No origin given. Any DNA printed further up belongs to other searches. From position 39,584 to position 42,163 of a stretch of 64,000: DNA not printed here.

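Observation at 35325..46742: Five tandem paralogs of an uncharacterised ~550-aa domain family, four tethered by N-terminal dockerins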

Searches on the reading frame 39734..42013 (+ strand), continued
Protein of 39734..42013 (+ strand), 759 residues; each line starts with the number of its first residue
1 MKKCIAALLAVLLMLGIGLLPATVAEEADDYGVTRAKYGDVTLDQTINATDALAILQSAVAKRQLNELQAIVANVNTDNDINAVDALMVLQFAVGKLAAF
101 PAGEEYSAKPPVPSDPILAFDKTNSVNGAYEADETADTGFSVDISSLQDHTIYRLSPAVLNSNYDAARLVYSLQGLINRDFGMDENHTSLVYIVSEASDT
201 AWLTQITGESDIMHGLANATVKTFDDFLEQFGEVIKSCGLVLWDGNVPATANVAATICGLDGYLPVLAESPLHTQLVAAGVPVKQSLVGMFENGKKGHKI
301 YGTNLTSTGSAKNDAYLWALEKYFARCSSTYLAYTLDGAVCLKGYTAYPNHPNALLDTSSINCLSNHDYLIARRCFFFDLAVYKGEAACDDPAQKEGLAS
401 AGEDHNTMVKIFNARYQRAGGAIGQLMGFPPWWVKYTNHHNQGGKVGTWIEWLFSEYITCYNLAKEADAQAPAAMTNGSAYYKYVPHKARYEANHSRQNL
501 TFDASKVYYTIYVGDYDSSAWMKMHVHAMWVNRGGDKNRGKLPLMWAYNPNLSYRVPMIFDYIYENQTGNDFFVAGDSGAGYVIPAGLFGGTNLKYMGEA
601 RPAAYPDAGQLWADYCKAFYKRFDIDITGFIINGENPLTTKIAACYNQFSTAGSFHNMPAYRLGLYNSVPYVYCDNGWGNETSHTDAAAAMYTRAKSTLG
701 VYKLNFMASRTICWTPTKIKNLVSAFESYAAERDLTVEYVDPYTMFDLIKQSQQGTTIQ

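Call 44: search_protein_families(library=pfam, alignment_id=A4, max_evalue=0.00001)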
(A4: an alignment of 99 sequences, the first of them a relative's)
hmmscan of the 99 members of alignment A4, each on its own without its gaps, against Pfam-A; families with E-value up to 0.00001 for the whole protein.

A. member 1, L041:2215-3546:+ (444 aa): 1 family
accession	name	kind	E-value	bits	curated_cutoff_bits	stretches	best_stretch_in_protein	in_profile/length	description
PF00296.26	Bac_luciferase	-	1.3e-44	153.2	27.9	1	28-388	12-313/314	Luciferase-like monooxygenase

B. families by the number of members that match (of 99 scanned): 99 families (the first 25 are shown)
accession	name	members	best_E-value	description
PF07690.21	MFS_1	4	1.1e-29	Major Facilitator Superfamily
PF12833.13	HTH_18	3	4.3e-21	Helix-turn-helix domain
PF00165.29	HTH_AraC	3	1.5e-20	Bacterial regulatory helix-turn-helix proteins, AraC family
PF07971.18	Glyco_hydro_92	2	1.7e-178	Glycosyl hydrolase family 92 catalytic domain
PF07587.16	PSD1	2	1.8e-97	Protein of unknown function (DUF1553)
PF07583.16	PSCyt2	2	1.1e-85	Protein of unknown function (DUF1549)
PF17678.7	Glyco_hydro_92N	2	1e-62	Glycosyl hydrolase family 92 N-terminal domain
PF00593.30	TonB_dep_Rec_b-barrel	2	7.9e-46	TonB dependent receptor-like, beta-barrel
PF01074.27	Glyco_hydro_38N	2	4.2e-43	Glycosyl hydrolases family 38 N-terminal domain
PF07980.17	SusD_RagB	2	2.2e-38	SusD family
PF05721.19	PhyH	2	1.1e-27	Phytanoyl-CoA dioxygenase (PhyH)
PF01261.30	AP_endonuc_2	2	1.5e-25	Xylose isomerase-like TIM barrel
PF00005.33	ABC_tran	2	9.3e-25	ABC transporter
PF01408.29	GFO_IDH_MocA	2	5.1e-22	Oxidoreductase family, NAD-binding Rossmann fold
PF07715.20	Plug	2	9.1e-22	TonB-dependent Receptor Plug Domain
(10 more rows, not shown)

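Call 52: find_encoding_contigs(protein=P0005, flank=10000, max_places=3)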
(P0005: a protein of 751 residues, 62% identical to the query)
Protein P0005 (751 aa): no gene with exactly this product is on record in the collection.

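Call 53: list_cluster_members(proteins=[P0005, P0049, P0001, P0116])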
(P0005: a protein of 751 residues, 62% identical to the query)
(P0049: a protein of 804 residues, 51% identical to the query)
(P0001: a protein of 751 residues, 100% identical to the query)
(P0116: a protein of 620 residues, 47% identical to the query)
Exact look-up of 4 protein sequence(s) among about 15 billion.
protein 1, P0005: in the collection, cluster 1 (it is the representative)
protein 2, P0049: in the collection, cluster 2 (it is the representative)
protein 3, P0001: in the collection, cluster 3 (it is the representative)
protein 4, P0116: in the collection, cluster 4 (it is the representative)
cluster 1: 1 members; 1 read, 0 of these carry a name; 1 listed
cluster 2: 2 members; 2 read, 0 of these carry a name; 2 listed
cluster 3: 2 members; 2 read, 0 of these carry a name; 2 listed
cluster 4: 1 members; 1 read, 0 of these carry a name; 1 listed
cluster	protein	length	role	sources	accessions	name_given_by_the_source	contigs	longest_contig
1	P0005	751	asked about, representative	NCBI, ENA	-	-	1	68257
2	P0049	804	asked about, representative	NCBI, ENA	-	-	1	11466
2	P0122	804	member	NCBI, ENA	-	-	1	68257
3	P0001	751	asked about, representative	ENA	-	-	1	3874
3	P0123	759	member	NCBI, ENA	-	-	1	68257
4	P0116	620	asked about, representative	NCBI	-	-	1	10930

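Call 54: find_encoding_contigs(protein=window:39734-42010:+, flank=10000, max_places=3)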
Protein window:39734-42010:+ (759 aa): no gene with exactly this product is on record in the collection.

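Call 63: search_protein_representatives(alignment_id=A5)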
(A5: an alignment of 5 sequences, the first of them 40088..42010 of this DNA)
Query: 5 sequences, 638 profile positions. Proteins with E-value up to 0.001 (for the whole library): 1707; up to 1e-10: 810; up to 1e-30: 418. The best 150 are listed.
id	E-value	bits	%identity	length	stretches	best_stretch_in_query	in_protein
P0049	0.0e+00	1134.0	-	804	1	1-637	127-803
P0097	1.7e-264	895.8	-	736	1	2-637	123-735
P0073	1.6e-244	829.8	-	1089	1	2-637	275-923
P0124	8.2e-228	774.6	-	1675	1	6-633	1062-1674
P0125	7.2e-219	745.0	-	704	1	16-637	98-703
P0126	2.0e-215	733.6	-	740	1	4-636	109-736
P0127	3.4e-209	713.1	-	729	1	15-634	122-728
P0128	1.9e-208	710.6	-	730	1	8-637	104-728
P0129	9.4e-208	708.3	-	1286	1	7-634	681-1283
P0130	7.0e-198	675.7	-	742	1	8-637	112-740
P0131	2.4e-192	657.4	-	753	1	7-636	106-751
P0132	2.8e-189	647.3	-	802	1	28-634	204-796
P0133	2.3e-177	607.9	-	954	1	45-637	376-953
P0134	1.4e-176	605.3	-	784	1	45-637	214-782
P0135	2.0e-168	578.4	-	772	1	23-637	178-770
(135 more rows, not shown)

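Call 68: search_solved_structures(query=A6, max_evalue=0.01, show_alignments=1)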
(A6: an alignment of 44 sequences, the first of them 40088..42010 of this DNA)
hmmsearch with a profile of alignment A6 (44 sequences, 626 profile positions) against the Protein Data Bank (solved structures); distinct sequences matched with E-value up to 0.01: 1.
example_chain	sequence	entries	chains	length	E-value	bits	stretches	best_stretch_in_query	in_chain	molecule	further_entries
3sgg_A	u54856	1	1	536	1.3e-19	73.4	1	378-623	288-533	Hypothetical hydrolase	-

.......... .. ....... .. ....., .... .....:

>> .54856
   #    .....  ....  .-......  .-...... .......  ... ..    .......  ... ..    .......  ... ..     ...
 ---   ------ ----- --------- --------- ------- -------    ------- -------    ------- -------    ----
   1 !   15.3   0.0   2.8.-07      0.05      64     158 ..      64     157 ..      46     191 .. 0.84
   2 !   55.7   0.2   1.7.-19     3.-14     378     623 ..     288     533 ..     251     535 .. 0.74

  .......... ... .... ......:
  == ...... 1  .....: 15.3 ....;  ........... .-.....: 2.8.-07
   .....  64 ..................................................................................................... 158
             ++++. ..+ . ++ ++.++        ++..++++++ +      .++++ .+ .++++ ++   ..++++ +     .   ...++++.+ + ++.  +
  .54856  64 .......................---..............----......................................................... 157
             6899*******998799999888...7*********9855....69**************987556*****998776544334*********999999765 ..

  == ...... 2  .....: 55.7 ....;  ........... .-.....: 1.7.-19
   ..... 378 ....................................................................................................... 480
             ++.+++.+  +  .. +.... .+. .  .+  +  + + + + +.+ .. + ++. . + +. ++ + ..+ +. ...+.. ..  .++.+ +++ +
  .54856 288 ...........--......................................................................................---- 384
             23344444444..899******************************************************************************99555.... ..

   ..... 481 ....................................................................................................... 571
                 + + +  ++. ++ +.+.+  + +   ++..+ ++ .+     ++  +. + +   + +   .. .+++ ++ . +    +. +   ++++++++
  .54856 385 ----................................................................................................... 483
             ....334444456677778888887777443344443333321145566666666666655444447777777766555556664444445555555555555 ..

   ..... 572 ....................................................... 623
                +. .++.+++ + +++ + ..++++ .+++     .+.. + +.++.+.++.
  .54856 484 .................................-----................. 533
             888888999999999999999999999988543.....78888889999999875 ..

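Call 71: search_protein_families(library=pfam, alignment_id=A7, max_evalue=0.00001)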
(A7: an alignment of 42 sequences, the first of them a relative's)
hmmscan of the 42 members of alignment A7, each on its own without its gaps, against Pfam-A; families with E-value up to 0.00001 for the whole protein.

A. member 1, P0015 (995 aa): 2 families
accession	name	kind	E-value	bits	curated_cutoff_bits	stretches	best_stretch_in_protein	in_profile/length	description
PF14323.11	GxGYxYP_C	-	5e-21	76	27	1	742-894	1-135/242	GxGYxYP putative glycoside hydrolase C-terminal domain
PF00404.24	Dockerin_1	-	1.1e-06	29.1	22.9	1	41-95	1-55/57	Dockerin type I domain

B. families by the number of members that match (of 42 scanned): 24 families
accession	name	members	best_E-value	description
PF14323.11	GxGYxYP_C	41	6.5e-31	GxGYxYP putative glycoside hydrolase C-terminal domain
PF20957.2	GxGYxYP_N_2nd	19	2.9e-10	GxGYxYP_N second domain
PF16216.10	GxGYxYP_N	16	2.1e-08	GxGYxYP_N 1st domain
PF16158.11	N_BRCA1_IG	13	7.1e-20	Ig-like domain from next to BRCA1 gene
PF06452.16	CBM9_1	9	2.7e-17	Carbohydrate family 9 binding domain-like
PF00404.24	Dockerin_1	6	1e-10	Dockerin type I domain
PF00395.25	SLH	4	7e-37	S-layer homology domain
PF00754.31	F5_F8_type_C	3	1.1e-54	F5/8 type C domain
PF22633.2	F5_F8_type_C_2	3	8.9e-52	NedA-like, galactose-binding domain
PF07705.17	CARDB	3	1.8e-09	CARDB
PF02368.24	Big_2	2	4.6e-36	Bacterial Ig-like domain (group 2)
PF00207.28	A2M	2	5.7e-10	Alpha-2-macroglobulin family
PF25788.1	Ig_Rha78A_N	2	2.1e-06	Rha78A-like, N-terminal immunoglobulin domain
PF22888.1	FIMAH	1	1.4e-17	FIMAH domain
PF07554.19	FIVAR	1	5.1e-15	FIVAR domain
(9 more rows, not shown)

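Call 86: find_homologous_proteins(query=L041:9851-11692:+, max_evalue=1e-10)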
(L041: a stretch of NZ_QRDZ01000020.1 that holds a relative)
Query L041:9851-11692:+ (614 aa): 2002 proteins with E <= 1e-10 among 8000 candidates; the best 120 are listed.
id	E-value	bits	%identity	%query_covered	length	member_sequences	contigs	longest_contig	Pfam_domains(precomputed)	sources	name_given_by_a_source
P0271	0.0e+0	1372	99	95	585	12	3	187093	PF14323.12,PF16216.11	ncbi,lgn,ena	-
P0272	0.0e+0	1103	78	95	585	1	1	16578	PF14323.12,PF16216.11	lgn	-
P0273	0.0e+0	1094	77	95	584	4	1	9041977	PF14323.12,PF16216.11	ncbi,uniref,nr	ncbi:GxGYxYP domain-containing protein [Paenibacillus agaridevorans]|uniref:GxGYxYP domain-containin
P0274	0.0e+0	1090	78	94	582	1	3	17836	PF20957.3,PF14323.12,PF16216.11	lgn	-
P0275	0.0e+0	1084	77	95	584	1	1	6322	PF20957.3,PF14323.12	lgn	-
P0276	4.1e-230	784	59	94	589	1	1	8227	PF14323.12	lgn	-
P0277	4.6e-217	741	55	92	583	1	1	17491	PF14323.12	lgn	-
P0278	3.5e-215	734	55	92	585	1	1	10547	PF20957.3,PF14323.12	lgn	-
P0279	4.0e-199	681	53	94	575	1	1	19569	PF20957.3,PF14323.12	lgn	-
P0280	5.2e-198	678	52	94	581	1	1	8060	PF20957.3,PF14323.12,PF16216.11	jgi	-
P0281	9.6e-196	670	52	95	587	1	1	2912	PF14323.12,PF16216.11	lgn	-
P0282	3.1e-193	662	52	92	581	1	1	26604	PF20957.3,PF14323.12,PF16216.11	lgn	-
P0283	2.9e-189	649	52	94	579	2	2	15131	PF14323.12,PF16216.11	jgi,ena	jgi:hypothetical protein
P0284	1.2e-187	643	51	92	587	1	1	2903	PF20957.3,PF14323.12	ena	-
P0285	5.1e-168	579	45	94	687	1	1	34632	PF20957.3,PF14323.12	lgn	-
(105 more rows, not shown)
